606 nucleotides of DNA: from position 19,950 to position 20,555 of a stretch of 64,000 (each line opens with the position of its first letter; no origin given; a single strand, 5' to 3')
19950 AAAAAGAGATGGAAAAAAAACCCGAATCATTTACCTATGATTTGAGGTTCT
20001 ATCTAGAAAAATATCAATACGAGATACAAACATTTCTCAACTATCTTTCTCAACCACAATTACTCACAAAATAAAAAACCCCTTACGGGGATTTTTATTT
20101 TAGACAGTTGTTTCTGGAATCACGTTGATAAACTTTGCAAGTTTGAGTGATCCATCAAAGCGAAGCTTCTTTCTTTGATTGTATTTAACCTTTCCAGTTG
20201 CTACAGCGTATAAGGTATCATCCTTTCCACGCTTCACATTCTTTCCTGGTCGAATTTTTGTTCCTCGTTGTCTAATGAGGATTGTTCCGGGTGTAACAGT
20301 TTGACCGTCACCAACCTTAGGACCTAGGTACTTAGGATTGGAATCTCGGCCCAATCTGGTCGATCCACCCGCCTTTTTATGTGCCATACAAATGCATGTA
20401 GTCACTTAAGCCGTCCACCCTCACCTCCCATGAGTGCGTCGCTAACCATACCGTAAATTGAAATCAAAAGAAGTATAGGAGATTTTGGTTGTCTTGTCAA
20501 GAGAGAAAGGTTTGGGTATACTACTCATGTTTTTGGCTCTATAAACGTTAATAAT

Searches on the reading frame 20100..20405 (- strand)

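Call 59: search_protein_families(library=pfam, proteins=[window:20100-20405:-], max_evalue=0.01)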
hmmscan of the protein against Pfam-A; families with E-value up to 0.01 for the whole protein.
window:20100-20405:- (101 aa): 1 family
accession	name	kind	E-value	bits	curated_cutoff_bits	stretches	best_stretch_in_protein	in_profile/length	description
PF01016.24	Ribosomal_L27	-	1.7e-32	111.7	20.5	1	8-80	1-73/79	Ribosomal L27 protein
